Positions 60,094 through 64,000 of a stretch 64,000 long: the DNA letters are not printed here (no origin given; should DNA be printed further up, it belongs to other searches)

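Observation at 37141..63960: Five giant fibre/adhesin-like genes (1238-2127 aa) built from shared, intragenically amplified repeat modules of two families I cannot place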

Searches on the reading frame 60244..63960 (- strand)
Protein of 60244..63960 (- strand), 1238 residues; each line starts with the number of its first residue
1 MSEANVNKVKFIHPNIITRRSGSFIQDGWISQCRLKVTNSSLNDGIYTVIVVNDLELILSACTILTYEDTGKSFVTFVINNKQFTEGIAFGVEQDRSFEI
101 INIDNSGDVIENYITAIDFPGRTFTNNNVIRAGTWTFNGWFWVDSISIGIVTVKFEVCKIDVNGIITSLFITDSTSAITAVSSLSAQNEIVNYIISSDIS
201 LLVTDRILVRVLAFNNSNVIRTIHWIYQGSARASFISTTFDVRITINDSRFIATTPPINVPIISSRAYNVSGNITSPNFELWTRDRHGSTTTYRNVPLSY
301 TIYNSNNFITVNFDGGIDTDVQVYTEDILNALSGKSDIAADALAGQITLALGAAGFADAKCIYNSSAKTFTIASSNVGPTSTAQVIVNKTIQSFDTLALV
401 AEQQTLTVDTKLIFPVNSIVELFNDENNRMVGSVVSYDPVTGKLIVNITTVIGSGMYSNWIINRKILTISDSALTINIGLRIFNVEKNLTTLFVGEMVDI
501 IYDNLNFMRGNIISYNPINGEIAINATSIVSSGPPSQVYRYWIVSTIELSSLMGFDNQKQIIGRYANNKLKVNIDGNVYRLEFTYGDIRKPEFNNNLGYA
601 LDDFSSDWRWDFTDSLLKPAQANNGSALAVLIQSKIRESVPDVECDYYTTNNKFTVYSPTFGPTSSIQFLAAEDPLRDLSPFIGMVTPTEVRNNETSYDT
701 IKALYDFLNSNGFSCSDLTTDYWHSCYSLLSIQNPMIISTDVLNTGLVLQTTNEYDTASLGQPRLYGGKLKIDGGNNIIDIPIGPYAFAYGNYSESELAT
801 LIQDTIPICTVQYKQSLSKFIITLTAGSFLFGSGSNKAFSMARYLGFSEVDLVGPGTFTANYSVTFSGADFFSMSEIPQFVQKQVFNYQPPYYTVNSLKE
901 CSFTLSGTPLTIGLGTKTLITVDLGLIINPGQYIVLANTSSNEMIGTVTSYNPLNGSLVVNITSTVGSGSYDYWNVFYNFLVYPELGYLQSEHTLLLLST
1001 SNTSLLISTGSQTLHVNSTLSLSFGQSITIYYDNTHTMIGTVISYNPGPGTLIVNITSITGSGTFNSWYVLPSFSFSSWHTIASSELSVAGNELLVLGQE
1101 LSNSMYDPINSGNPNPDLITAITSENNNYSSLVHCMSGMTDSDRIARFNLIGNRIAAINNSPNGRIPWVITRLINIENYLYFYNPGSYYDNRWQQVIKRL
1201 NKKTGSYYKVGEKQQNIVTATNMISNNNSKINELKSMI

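Call 5: search_protein_families(library=pfam, proteins=[window:60244-63960:-], max_evalue=0.01)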
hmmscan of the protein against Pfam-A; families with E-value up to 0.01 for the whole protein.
window:60244-63960:- (1238 aa): 1 family
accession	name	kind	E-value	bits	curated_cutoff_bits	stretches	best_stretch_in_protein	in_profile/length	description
PF12658.13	Ten1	-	0.0036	17.8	25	0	408-501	9-85/117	Telomere capping, CST complex subunit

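Call 6: search_protein_families(library=phrogs, proteins=[window:60244-63960:-], max_evalue=0.001)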
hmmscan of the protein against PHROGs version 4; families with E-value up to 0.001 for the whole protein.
window:60244-63960:- (1238 aa): 0 families

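Call 26: search_protein_families(library=ncbifam, proteins=[window:60244-63960:-], max_evalue=0.01)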
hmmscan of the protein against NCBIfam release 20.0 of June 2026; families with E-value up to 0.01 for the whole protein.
window:60244-63960:- (1238 aa): 0 families

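Call 34: find_homologous_proteins(query=window:60244-63960:-, max_evalue=0.001)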
Query window:60244-63960:- (1238 aa): 1 proteins with E <= 0.001 among 8000 candidates.
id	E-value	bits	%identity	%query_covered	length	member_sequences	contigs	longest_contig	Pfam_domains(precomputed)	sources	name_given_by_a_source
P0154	0.0e+0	2803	100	100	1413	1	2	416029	-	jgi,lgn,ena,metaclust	metaclust:\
